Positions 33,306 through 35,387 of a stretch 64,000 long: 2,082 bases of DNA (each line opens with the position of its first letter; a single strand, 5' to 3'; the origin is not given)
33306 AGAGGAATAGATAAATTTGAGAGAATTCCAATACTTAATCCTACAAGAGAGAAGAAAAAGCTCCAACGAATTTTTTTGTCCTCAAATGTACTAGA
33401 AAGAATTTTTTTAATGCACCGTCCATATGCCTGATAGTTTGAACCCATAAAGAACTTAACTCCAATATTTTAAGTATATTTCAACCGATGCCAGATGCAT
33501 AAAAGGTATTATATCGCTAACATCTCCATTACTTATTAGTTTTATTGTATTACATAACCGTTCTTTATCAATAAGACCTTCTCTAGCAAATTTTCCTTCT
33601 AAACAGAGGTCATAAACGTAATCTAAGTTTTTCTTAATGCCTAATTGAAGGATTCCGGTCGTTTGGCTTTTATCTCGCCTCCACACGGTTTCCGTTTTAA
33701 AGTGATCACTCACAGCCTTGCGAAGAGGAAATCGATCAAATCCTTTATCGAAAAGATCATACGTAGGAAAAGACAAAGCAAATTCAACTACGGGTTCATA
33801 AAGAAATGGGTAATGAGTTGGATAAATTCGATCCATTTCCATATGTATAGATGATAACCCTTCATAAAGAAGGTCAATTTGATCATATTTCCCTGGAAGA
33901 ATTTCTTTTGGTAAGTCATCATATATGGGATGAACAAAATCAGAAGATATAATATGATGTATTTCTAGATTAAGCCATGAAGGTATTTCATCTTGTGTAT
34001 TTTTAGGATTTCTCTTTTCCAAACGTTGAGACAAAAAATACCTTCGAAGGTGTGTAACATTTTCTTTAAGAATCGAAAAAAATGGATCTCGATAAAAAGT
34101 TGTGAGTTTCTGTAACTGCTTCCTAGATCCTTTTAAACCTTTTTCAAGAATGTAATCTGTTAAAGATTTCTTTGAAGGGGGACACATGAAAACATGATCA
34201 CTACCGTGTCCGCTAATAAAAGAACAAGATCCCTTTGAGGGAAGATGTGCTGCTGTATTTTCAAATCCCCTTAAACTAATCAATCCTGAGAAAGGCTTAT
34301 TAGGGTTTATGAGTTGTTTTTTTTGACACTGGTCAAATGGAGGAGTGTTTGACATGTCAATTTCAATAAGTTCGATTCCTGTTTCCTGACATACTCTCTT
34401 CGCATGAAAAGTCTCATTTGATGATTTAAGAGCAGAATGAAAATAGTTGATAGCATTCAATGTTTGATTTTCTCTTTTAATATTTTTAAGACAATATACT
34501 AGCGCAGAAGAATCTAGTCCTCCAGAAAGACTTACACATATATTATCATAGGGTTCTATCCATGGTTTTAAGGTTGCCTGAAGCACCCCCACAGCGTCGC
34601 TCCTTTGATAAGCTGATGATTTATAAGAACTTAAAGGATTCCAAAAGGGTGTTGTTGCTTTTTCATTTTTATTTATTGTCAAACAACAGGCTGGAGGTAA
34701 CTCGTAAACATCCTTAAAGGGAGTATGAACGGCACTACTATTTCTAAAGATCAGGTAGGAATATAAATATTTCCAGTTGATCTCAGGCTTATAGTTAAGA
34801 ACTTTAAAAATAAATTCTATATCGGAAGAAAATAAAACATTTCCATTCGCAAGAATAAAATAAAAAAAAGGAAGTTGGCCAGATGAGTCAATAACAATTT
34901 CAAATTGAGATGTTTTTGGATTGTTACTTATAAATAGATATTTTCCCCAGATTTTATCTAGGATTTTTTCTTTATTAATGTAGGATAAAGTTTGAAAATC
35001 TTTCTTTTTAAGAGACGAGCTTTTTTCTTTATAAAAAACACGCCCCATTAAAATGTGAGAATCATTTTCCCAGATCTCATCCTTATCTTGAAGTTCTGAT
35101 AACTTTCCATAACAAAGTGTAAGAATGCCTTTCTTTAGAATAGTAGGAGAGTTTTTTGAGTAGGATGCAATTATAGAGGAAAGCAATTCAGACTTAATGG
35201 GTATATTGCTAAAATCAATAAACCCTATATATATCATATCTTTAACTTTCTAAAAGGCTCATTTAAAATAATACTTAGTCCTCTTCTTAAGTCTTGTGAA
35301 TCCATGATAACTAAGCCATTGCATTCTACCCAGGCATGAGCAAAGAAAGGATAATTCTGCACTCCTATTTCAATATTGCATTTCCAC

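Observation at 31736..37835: Lasso-peptide-type RiPP operon (S9 peptidase-B-C-D) embedded in core alphaproteobacterial genes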

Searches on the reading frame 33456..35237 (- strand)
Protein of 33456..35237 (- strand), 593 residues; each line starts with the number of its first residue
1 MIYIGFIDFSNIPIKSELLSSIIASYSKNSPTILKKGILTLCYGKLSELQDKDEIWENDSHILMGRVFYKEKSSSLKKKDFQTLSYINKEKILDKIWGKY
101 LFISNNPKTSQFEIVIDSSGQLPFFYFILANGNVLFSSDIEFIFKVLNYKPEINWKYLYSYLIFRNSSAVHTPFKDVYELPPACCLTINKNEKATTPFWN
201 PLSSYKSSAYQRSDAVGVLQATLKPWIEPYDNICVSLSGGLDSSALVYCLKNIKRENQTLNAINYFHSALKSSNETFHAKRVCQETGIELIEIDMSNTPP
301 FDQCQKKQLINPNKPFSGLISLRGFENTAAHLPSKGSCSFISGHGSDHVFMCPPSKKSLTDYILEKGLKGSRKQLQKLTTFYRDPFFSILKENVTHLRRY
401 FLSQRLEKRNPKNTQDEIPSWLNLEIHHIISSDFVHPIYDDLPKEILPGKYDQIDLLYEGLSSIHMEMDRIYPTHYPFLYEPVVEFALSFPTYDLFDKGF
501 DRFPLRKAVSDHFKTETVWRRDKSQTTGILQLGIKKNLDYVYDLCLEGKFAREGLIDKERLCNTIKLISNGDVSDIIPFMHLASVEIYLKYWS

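Call 3: search_protein_families(library=pfam, proteins=[window:33456-35237:-], max_evalue=0.01)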
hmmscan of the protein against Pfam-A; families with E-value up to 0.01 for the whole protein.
window:33456-35237:- (593 aa): 6 families
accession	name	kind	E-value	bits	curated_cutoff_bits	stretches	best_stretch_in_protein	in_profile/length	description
PF00733.27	Asn_synthase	-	1.4e-18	68.2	21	1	233-565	20-328/354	Asparagine synthase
PF01171.26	ATP_bind_3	-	1.2e-05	25.6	27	1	233-292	2-63/182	PP-loop family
PF12481.13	DUF3700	-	0.0011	18.9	27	1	90-144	123-177/228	Aluminium induced protein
PF06508.19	QueC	-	0.0014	18.6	22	1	234-297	3-62/210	Queuosine biosynthesis protein QueC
PF13537.11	GATase_7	-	0.0033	17.9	25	1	87-143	65-121/123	Glutamine amidotransferase domain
PF02540.23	NAD_synthase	-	0.0094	15.5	21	0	231-298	19-84/242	NAD synthase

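Call 4: search_protein_families(library=ncbifam, proteins=[window:33456-35237:-], max_evalue=0.01)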
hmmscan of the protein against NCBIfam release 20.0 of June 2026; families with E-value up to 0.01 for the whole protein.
window:33456-35237:- (593 aa): 13 families
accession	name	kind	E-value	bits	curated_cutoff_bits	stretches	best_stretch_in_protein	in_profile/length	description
NF033535.1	lass_lactam_cya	exception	4.9e-26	91.4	525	2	98-307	121-335/668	lasso peptide isopeptide bond-forming cyclase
TIGR01536.1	asn_synth_AEB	equivalog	1.1e-22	80.8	267.1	1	89-525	113-516/517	asparagine synthase (glutamine-hydrolyzing)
NF033561.1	macrolact_Ik_Al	subfamily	2.1e-20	72.9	300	2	91-414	73-381/561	albusnodin/ikarugamycin family macrolactam cyclase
TIGR03108.1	eps_aminotran_1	hypoth_equivalog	1.3e-12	47.3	816.9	1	92-290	115-315/628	XrtA/PEP-CTERM system amidotransferase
TIGR03104.1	trio_amidotrans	equivalog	1.3e-07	30.3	570.1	1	90-277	113-307/589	N-acetylglutaminylglutamine amidotransferase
TIGR02432.1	lysidine_TilS_N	equivalog_domain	2.2e-07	31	93.6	1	233-295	2-66/189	tRNA lysidine(34) synthetase TilS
TIGR00268.2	TIGR00268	equivalog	4e-05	23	150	1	221-297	4-78/259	ATP-dependent sacrificial sulfur transferase LarE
TIGR00364.1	TIGR00364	equivalog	0.00017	21.2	150.3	1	235-297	3-61/201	7-cyano-7-deazaguanine synthase QueC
NF007942.0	PRK10660.1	equivalog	0.00019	20.4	606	1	219-291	6-81/439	tRNA lysidine(34) synthetase TilS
TIGR00552.1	nadE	equivalog_domain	0.00044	19.5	63.65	1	233-309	25-100/251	NAD(+) synthase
NF001138.1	PRK00143.1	equivalog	0.0011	18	284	1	233-297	2-70/345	tRNA 2-thiouridine(34) synthase MnmA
NF010587.0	PRK13980.1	equivalog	0.0042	16.3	255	1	231-297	32-96/267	NAD+ synthase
TIGR00420.1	trmU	equivalog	0.0045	15.9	236.95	1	232-296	2-72/351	tRNA 2-thiouridine(34) synthase MnmA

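Call 9: find_encoding_contigs(protein=window:33456-35237:-, flank=10000, max_places=6)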
Protein window:33456-35237:- (593 aa): 2 contigs read that carry it; 1 place shown.
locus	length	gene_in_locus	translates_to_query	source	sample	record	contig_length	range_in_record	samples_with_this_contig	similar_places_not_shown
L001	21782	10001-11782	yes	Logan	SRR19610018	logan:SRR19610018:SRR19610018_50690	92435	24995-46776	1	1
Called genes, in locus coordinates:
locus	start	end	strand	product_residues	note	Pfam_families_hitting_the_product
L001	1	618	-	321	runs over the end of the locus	PF02606:LpxK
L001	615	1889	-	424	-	PF04413:Glycos_transf_N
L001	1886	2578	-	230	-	PF04028:DUF374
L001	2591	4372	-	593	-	PF00664:ABC_membrane, PF00005:ABC_tran, PF02463:SMC_N (weak), PF00004:AAA (faint)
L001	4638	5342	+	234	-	PF20260:PUA_4, PF04452:Methyltrans_RNA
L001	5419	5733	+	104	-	PF02325:CCB3_YggT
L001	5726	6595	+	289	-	PF00763:THF_DHG_CYH, PF02882:THF_DHG_CYH_C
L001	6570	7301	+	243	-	PF18912:DZR_2, PF00156:Pribosyltran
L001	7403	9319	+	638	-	PF26550:Tricorn_2nd (faint), PF00930:DPPIV_N (faint), PF07676:PD40 (faint), PF26549:Tricorn_N (weak), PF25174:Beta-prop_THOC3 (faint), PF20434:BD-FAE (faint), PF00326:Peptidase_S9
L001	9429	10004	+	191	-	PF13471:Transglut_core3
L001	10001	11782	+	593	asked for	PF00733:Asn_synthase, PF01171:ATP_bind_3 (weak)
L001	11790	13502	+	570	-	PF00664:ABC_membrane, PF02463:SMC_N (weak), PF00005:ABC_tran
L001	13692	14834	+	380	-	PF02771:Acyl-CoA_dh_N, PF02770:Acyl-CoA_dh_M, PF00441:Acyl-CoA_dh_1, PF08028:Acyl-CoA_dh_2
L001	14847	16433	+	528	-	PF01039:Carboxyl_trans, PF03255:ACCA (weak), PF06833:MdcE (faint)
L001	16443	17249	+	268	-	PF00378:ECH_1, PF16113:ECH_2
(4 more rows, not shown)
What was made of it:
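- Checked: The gene caller of the public assembly prefers GTG 35809, giving 191 aa (call 9).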

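Call 10: find_homologous_proteins(query=window:33456-35237:-, max_evalue=0.001)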
Query window:33456-35237:- (593 aa): 190 proteins with E <= 0.001 among 8000 candidates; the best 120 are listed.
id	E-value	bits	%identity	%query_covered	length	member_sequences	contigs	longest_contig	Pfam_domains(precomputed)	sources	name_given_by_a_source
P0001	0.0e+0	1370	100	100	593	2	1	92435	PF00733.28,PF01171.27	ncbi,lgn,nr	ncbi:MAG: hypothetical protein K2Y08_01705 [Alphaproteobacteria bacterium]|nr:hypothetical protein [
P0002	8.8e-284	961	68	100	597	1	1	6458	PF00733.28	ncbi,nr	ncbi:MAG: asparagine synthase [Alphaproteobacteria bacterium]|nr:asparagine synthase [Alphaproteobac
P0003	1.4e-277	940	67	100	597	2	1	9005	PF00733.28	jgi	-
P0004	2.0e-277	940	68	100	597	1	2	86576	PF00733.28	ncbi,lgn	-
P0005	7.8e-271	918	66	100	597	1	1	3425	PF00733.28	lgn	-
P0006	2.4e-270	916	65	100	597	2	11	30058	PF00733.28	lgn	-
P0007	2.5e-270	916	65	100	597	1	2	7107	PF00733.28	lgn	-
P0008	6.4e-270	915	66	100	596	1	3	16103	PF00733.28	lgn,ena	-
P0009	5.8e-269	912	65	100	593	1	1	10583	PF00733.28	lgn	-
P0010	2.2e-267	907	65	100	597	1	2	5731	PF00733.28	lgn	-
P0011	1.3e-265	901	64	100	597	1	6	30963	PF00733.28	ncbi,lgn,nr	ncbi:MAG: hypothetical protein B7Y25_07910 [Alphaproteobacteria bacterium 16-39-46]|nr:MAG: hypothet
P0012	5.1e-265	899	65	100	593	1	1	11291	PF00733.28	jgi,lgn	-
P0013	1.2e-263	894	64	100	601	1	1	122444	PF00733.28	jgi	jgi:asparagine synthase (glutamine-hydrolysing)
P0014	3.6e-261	886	64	100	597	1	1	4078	PF00733.28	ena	-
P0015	9.6e-260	881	63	100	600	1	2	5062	PF00733.28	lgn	-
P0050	3.0e-240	817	59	100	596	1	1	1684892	PF00733.28,PF02540.24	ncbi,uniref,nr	ncbi:asparagine synthase-related protein [Candidatus Paracaedibacter symbiosus]|uniref:asparagine sy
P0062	9.9e-235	799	58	100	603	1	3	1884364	PF00733.28,PF13537.12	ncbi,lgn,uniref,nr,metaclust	ncbi:hypothetical protein Aasi_0901 [Candidatus Amoebophilus asiaticus 5a2]|uniref:asparagine syntha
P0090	6.9e-221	753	54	100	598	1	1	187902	PF00733.28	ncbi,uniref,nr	ncbi:asparagine synthase-related protein [Candidatus Odyssella thessalonicensis]|uniref:asparagine s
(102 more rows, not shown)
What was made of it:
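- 33456..35237 (-): Lasso cyclase C (Asn-synthetase-like). It has the PP-loop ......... and no Cys2 (it starts MIYIG). It is full-length, and its start overlaps the B stop (ATGA). 190 homologs were found, the best 120 at 49-68% identity over full length (call 10).
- Two assemblies made with different pipelines agree (calls 9, 10). Many sources annotate its homologs as asparagine synthase (call 10).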

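Call 12: find_encoding_contigs(protein=P0062, flank=8000, max_places=2)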
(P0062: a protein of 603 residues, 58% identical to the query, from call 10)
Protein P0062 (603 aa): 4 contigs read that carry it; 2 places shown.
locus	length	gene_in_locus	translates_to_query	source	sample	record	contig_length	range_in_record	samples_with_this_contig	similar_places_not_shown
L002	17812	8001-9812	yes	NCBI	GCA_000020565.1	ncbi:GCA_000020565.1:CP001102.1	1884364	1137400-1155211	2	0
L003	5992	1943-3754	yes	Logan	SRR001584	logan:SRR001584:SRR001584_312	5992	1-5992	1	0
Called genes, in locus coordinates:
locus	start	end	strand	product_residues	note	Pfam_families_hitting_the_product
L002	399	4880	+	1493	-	PF08238:Sel1, PF04212:MIT (faint), PF07719:TPR_2 (faint), PF08238:Sel1, PF15642:Tox-ODYAM1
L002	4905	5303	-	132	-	PF01850:PIN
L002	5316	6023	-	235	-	PF03050:DDE_Tnp_IS66 (weak), PF00665:rve, PF13610:DDE_Tnp_IS240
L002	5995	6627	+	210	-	-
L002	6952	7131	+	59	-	-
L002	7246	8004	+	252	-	PF13471:Transglut_core3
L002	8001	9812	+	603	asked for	PF13537:GATase_7 (faint), PF00733:Asn_synthase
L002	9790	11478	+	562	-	PF00664:ABC_membrane, PF00005:ABC_tran, PF02463:SMC_N (weak)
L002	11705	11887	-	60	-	PF02796:HTH_7 (weak)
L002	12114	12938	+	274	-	PF01609:DDE_Tnp_1, PF13612:DDE_Tnp_1_3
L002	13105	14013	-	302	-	PF01051:Rep3_N (faint), PF03050:DDE_Tnp_IS66 (faint), PF00665:rve, PF13610:DDE_Tnp_IS240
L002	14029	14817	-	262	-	-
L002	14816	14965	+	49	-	-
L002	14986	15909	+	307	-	PF00665:rve, PF13683:rve_3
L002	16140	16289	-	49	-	-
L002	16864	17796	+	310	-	PF01795:Methyltransf_5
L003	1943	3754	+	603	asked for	PF13537:GATase_7 (faint), PF00733:Asn_synthase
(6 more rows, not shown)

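Call 13: find_encoding_contigs(protein=P0050, flank=8000, max_places=2)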
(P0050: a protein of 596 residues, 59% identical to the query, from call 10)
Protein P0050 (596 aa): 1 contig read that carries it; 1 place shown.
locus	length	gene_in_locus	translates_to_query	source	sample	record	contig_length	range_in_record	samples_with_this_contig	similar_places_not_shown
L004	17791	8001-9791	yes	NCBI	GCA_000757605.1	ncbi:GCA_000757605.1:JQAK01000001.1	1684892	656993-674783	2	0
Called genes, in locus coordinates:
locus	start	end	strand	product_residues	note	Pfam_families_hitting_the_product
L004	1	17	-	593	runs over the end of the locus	PF01168:Ala_racemase_N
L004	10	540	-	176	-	PF02311:AraC_binding (faint), PF07883:Cupin_2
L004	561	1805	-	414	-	PF02812:ELFV_dehydrog_N, PF00208:ELFV_dehydrog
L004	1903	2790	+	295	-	PF00126:HTH_1, PF03466:LysR_substrate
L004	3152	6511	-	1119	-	PF00196:GerE, PF00931:NB-ARC, PF13181:TPR_8 (faint), PF13174:TPR_6 (faint), PF07719:TPR_2 (faint), PF13428:TPR_14 (faint), PF17874:TPR_MalT (weak), PF13424:TPR_12, +4 more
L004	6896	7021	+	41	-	-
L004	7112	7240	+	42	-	-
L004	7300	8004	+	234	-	PF13471:Transglut_core3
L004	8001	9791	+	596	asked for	PF00733:Asn_synthase, PF02540:NAD_synthase (faint), PF00733:Asn_synthase (weak)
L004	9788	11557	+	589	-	PF00664:ABC_membrane, PF02463:SMC_N (weak), PF00005:ABC_tran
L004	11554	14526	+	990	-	PF00004:AAA (weak)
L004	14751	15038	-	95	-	-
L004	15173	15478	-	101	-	PF13855:LRR_8 (weak), PF12799:LRR_4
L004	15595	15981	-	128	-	PF00665:rve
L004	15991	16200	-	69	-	PF13276:HTH_21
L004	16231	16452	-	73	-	-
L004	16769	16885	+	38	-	PF13438:DUF4113 (weak)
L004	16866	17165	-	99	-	-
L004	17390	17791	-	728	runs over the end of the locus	PF23139:OB_YrrC, PF14520:HHH_5, PF14490:HHH_RecD2, PF13086:AAA_11 (weak), PF13245:AAA_19, PF13604:AAA_30, PF18335:SH3_13, PF13538:UvrD_C_2, +1 more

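Call 14: find_encoding_contigs(protein=P0090, flank=8000, max_places=2)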
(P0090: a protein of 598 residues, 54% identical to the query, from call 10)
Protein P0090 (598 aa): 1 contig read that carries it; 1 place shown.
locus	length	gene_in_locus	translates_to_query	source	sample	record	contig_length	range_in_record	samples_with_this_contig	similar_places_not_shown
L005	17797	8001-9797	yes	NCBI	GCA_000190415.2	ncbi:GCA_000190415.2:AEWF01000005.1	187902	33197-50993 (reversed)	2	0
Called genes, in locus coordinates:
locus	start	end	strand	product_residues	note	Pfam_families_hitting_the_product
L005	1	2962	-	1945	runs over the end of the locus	PF25000:DUF7779 (weak), PF08238:Sel1 (weak), PF23310:TPR_27 (faint), PF08238:Sel1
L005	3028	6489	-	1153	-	PF00196:GerE, PF00931:NB-ARC, PF17874:TPR_MalT (weak), PF13424:TPR_12, PF13424:TPR_12, PF17874:TPR_MalT, PF13424:TPR_12, PF24885:TPR_NPHP3, +12 more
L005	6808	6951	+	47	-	-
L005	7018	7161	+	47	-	-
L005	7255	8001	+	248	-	PF13471:Transglut_core3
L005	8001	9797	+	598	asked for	PF00733:Asn_synthase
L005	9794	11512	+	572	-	PF00664:ABC_membrane, PF02463:SMC_N (faint), PF00005:ABC_tran, PF20720:nSTAND3 (faint)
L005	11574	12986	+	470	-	-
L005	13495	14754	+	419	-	-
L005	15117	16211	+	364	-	PF13424:TPR_12 (faint), PF07719:TPR_2 (faint), PF08238:Sel1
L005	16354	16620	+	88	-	PF00239:Resolvase (weak), PF13551:HTH_29 (faint), PF02796:HTH_7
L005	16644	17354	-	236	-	PF13610:DDE_Tnp_IS240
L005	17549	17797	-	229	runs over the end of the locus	-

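Call 22: find_related_loci(query=A1, collection=genome_contigs, flank=8000)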
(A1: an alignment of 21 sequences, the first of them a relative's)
Query A1 (593 aa) in genome_contigs; peptide patterns used: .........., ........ (x = any residue, [..] = any of these).
452 stretches matched a pattern; 131 encode a relative of the query (tblastn E <= 1e-3); the best 80 are kept; 80 distinct loci.
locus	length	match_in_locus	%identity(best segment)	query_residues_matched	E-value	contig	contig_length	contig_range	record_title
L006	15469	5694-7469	67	1-592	0e+0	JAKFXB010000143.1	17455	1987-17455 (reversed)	MAG: Alphaproteobacteria bacterium isolate ND2_Bin_14 ND2_0000367, whole genome shotgun sequence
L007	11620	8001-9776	64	1-592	0e+0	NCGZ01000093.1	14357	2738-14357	MAG: Alphaproteobacteria bacterium 16-39-46 04302015_16_scaffold_1131, whole genome shotgun sequence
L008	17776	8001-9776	64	1-592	0e+0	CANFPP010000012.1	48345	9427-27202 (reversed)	MAG: Holosporales bacterium isolate Jr-14may18-258 genome assembly, contig: Jr-14may18-C1154, whole genome shotgun seque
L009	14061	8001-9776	62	1-592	0e+0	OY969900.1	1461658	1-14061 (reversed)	MAG: uncultured Alphaproteobacteria bacterium isolate MFD05580.bin.c.4 genome assembly, chromosome: 1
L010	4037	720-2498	59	1-592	0e+0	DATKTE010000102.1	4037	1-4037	MAG TPA_asm: Alphaproteobacteria bacterium isolate SMAG_U14073 k141_997749, whole genome shotgun sequence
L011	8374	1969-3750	60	1-592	0e+0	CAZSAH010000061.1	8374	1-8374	MAG TPA_asm: uncultured Alphaproteobacteria bacterium isolate SRP193066_co2_196 genome assembly, contig: NODE_4382_lengt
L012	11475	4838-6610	58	1-592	0e+0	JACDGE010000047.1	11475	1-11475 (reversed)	MAG: Alphaproteobacteria bacterium isolate MGR_bin404 SD2908_NODE_2511_length_11475_cov_2.224357, whole genome shotgun s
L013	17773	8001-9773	59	1-592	0e+0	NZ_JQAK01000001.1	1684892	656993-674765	Candidatus Paracaedibacter symbiosus strain PRA9 Scaffold_1, whole genome shotgun sequence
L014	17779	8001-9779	56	1-592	0e+0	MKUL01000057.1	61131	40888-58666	MAG: Alphaproteobacteria bacterium 41-28 SCNpilot_cont_1000_p_scaffold_664, whole genome shotgun sequence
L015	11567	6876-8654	58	1-592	0e+0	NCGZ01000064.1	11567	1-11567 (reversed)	MAG: Alphaproteobacteria bacterium 16-39-46 04302015_16_scaffold_822, whole genome shotgun sequence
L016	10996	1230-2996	56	1-593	0e+0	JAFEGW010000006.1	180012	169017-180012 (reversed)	MAG: Verrucomicrobia bacterium isolate SZAS AMP-14 VERR-AMP-1__6__length-180012, whole genome shotgun sequence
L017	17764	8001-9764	57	1-592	0e+0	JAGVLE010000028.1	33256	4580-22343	MAG: Alphaproteobacteria bacterium isolate SW_33 c_000000095526, whole genome shotgun sequence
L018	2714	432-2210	58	1-592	0e+0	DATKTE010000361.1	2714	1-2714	MAG TPA_asm: Alphaproteobacteria bacterium isolate SMAG_U14073 k141_129731, whole genome shotgun sequence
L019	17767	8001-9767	58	1-593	0e+0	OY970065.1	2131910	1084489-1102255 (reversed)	MAG: Parachlamydiales bacterium isolate MFD09286.bin.c.6 genome assembly, chromosome: 1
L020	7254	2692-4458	58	1-592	0e+0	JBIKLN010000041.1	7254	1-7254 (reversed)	MAG: Patescibacteria group bacterium isolate ME2014-08-22_3300042298_group5_bin99 Rohwer_bin1910_scaffold_13663_c1, whol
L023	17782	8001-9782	54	1-593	0e+0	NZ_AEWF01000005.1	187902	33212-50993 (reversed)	Candidatus Odyssella thessalonicensis L13 HMO_scaffold00016, whole genome shotgun sequence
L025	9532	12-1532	59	85-592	0e+0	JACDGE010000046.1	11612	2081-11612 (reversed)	MAG: Alphaproteobacteria bacterium isolate MGR_bin404 SD2908_NODE_2473_length_11612_cov_2.269917, whole genome shotgun s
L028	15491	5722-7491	48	1-593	0e+0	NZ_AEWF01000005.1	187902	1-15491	Candidatus Odyssella thessalonicensis L13 HMO_scaffold00016, whole genome shotgun sequence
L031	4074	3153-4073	59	1-307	1e-114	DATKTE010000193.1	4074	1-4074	MAG TPA_asm: Alphaproteobacteria bacterium isolate SMAG_U14073 k141_710856, whole genome shotgun sequence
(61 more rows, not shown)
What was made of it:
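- Multi-locus genomes are common in this family (call 22: L023 and L028; L007 and L015; L010, L018 and L031; L012 and L025).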

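Call 32: search_solved_structures(query=L006:4939-5697:+, max_evalue=1, show_alignments=2)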
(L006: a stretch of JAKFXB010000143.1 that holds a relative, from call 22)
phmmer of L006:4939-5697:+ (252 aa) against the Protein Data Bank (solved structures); distinct sequences matched with E-value up to 1: 0.

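Call 40: search_protein_families(library=pfam, proteins=[L006:4939-5697:+, L002:7246-8004:+, L004:7300-8004:+, L005:7255-8001:+], max_evalue=10)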
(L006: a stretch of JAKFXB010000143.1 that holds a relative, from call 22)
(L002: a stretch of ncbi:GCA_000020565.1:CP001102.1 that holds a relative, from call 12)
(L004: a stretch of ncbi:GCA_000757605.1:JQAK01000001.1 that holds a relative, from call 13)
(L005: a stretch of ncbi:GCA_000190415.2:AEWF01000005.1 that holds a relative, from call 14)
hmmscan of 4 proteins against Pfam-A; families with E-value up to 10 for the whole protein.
L006:4939-5697:+ (252 aa): 4 families
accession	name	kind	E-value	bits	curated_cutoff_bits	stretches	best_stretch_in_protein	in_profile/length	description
PF13471.12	Transglut_core3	-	6.3e-24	84.6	26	1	130-242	2-115/117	Transglutaminase-like superfamily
PF02195.25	ParB_N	-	0.053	14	26.3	1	163-216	23-75/95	ParB N-terminal domain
PF24183.1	DUF7412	-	0.17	12.4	27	1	12-74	16-76/158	Family of unknown function (DUF7412)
PF22511.2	PBP2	-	0.18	12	27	1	73-91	38-56/63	PolB1 Binding Protein 2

L002:7246-8004:+ (252 aa): 1 family
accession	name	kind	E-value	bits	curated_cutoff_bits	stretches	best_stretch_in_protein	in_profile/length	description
PF13471.12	Transglut_core3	-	2.3e-25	89.2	26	1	130-243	2-116/117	Transglutaminase-like superfamily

L004:7300-8004:+ (234 aa): 2 families
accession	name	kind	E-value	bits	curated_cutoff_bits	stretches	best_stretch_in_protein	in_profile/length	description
PF13471.12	Transglut_core3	-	5.7e-24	84.7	26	1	112-225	2-116/117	Transglutaminase-like superfamily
PF01841.26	Transglut_core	-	0.19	12.4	23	1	129-206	19-96/108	Transglutaminase-like superfamily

L005:7255-8001:+ (248 aa): 1 family
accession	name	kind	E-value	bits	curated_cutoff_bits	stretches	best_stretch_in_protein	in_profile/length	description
PF13471.12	Transglut_core3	-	2.4e-24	85.9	26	1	127-239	2-115/117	Transglutaminase-like superfamily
